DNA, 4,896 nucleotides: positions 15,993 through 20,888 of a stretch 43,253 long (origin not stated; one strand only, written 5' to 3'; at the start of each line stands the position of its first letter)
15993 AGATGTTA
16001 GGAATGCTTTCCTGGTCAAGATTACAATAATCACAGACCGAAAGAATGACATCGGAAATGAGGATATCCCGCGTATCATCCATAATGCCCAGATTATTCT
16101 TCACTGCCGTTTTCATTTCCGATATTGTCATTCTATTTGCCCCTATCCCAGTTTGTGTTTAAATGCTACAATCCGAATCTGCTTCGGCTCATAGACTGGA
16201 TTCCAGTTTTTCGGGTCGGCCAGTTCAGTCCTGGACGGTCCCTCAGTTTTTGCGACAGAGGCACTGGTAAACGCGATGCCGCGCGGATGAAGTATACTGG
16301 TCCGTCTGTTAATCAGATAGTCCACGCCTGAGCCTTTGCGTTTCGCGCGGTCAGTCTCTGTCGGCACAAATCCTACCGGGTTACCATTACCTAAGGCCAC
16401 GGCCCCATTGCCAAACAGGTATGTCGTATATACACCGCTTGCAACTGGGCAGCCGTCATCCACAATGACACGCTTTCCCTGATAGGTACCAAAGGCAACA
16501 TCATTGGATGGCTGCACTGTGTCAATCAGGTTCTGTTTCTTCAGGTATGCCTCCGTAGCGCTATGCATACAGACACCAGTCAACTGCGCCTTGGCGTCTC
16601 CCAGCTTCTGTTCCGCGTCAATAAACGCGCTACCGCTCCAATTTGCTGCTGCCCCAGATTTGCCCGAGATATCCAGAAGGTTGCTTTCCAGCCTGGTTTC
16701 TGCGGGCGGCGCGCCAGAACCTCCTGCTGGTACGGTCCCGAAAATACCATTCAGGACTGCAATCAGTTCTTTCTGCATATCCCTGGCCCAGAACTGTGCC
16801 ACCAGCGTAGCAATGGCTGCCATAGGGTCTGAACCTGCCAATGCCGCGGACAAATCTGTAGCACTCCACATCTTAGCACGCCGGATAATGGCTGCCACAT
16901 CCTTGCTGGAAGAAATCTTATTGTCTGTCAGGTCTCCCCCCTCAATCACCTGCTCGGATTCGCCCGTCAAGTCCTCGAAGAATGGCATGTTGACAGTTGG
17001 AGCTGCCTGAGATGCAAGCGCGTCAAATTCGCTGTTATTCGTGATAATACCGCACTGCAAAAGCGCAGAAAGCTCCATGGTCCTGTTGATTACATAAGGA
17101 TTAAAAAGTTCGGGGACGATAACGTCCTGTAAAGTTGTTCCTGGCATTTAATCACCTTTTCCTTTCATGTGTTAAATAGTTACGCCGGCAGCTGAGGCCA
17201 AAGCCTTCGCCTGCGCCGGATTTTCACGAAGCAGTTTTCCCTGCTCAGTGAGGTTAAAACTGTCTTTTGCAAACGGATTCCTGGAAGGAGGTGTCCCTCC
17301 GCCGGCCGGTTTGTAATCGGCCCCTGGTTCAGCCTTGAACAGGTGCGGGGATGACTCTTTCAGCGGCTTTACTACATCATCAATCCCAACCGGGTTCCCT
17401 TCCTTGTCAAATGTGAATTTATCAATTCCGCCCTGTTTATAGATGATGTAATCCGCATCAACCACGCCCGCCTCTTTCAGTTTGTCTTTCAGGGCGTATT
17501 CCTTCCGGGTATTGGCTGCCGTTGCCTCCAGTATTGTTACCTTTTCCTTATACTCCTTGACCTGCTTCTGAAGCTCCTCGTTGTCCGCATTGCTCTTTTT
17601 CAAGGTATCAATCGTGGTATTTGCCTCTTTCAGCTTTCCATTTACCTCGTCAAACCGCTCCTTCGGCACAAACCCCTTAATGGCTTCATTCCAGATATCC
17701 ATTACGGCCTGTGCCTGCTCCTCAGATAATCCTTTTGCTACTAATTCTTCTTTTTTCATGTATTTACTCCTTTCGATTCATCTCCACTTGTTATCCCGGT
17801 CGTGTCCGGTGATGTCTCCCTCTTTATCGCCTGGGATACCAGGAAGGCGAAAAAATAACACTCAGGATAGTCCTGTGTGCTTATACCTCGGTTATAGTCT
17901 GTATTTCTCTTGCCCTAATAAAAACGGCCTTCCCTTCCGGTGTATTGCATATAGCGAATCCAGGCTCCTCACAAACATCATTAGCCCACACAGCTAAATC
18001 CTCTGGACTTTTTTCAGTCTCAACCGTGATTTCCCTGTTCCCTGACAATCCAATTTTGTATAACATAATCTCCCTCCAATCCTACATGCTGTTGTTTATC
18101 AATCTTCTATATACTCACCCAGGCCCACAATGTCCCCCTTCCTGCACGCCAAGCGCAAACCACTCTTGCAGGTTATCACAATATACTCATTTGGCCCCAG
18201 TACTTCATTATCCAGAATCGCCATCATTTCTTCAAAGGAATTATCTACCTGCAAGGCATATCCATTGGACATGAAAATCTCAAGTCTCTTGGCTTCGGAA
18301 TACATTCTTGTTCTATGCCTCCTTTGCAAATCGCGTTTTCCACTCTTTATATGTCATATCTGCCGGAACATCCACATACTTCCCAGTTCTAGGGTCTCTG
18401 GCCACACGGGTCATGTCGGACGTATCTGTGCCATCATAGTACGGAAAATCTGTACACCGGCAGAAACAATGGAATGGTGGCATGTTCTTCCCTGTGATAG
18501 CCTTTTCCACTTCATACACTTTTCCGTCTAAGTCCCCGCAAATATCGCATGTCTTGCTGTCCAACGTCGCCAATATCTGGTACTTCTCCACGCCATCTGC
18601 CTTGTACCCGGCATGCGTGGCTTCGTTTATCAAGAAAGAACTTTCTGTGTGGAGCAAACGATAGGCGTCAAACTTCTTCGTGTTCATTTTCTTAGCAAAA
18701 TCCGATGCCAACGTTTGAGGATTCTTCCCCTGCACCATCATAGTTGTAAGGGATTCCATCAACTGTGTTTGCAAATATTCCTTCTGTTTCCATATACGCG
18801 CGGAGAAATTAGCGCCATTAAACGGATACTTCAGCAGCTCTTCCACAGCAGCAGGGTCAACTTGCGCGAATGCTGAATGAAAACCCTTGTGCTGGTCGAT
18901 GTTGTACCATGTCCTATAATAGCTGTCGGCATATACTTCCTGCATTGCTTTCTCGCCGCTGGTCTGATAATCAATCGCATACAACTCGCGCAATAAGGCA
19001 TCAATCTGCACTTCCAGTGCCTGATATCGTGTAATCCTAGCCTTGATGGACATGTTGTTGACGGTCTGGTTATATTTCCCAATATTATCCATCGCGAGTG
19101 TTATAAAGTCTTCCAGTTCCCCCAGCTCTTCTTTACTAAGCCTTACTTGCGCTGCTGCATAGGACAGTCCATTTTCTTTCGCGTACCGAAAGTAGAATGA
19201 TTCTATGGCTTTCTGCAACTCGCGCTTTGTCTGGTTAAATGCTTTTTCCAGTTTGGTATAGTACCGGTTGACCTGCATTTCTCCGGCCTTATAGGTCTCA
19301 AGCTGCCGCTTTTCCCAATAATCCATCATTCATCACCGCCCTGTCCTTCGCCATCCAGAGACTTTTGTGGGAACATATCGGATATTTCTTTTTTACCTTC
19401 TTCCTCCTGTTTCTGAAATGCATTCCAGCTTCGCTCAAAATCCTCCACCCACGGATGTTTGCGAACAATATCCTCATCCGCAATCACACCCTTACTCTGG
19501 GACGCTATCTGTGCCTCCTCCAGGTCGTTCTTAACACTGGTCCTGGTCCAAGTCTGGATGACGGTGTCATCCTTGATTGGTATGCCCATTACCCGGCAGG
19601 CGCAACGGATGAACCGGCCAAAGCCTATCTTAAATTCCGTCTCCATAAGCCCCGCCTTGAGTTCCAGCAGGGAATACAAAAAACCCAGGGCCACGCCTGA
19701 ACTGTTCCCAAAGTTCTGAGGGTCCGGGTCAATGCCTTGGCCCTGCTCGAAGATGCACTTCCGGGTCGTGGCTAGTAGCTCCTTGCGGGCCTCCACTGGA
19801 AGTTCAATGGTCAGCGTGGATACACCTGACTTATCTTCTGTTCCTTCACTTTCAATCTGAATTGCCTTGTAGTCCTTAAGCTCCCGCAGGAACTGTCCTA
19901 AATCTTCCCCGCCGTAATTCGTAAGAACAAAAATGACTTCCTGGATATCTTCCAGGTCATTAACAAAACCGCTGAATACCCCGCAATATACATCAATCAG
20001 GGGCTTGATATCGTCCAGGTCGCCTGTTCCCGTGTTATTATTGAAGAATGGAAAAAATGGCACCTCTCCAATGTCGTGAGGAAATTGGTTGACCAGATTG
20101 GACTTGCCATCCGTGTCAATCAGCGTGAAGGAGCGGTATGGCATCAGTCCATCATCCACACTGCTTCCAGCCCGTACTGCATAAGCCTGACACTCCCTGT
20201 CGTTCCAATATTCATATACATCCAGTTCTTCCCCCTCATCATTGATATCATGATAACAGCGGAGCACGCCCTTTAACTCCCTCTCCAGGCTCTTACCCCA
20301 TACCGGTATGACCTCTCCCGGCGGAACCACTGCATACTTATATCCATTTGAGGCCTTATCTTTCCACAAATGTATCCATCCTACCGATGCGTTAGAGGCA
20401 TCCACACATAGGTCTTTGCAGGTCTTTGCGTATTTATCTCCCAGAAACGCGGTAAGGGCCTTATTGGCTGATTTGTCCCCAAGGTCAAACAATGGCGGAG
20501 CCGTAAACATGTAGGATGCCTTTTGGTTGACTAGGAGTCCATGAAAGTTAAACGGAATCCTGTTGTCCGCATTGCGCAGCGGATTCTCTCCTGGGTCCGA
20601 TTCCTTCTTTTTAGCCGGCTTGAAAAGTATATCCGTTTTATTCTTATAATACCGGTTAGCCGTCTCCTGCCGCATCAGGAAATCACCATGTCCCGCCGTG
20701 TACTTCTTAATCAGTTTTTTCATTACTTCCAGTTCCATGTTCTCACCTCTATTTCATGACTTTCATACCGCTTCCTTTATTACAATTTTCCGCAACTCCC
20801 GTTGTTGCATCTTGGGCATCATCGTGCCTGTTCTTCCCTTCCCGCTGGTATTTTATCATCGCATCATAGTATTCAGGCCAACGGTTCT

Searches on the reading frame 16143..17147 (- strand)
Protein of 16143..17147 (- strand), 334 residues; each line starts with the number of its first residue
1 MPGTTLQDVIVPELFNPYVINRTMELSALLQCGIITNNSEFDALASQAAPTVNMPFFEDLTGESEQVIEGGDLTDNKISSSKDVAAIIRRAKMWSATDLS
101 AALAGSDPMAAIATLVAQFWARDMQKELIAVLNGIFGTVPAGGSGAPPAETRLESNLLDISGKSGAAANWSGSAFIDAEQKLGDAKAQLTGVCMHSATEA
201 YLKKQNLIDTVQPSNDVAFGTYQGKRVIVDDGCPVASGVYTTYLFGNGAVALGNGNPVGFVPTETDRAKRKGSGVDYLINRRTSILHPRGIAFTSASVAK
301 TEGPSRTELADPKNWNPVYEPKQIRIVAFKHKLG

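Call 60: search_protein_families(library=pfam, proteins=[window:16143-17147:-], max_evalue=0.001)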
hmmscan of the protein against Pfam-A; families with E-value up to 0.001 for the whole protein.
window:16143-17147:- (334 aa): 1 family
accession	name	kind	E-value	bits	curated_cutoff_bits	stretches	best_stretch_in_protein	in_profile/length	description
PF20036.5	Gp13-like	-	3.3e-06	27.1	26.4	1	157-319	141-303/313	Major capsid protein 13-like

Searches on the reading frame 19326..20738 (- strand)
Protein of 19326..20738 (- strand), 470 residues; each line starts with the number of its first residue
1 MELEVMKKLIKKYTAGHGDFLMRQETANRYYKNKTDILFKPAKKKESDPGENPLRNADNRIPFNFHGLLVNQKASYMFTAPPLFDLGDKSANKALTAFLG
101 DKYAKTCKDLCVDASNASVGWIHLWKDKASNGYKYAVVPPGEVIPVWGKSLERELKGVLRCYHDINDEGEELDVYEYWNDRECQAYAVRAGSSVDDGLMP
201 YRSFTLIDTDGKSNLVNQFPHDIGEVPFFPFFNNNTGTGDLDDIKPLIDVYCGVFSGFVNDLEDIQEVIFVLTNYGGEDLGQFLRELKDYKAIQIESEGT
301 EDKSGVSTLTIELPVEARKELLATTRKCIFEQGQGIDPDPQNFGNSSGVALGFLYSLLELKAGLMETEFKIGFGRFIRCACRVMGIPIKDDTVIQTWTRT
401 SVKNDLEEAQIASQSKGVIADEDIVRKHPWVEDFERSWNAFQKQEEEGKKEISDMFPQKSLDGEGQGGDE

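Call 60: search_protein_families(library=pfam, proteins=[window:19326-20738:-], max_evalue=0.001)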
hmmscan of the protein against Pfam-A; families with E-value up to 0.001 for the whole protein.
window:19326-20738:- (470 aa): 1 family
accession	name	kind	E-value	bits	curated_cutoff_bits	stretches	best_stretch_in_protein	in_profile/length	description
PF05133.19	SPP1_portal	-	2.9e-105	353.1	25.5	1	11-449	2-414/416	Phage portal protein, SPP1 Gp6-like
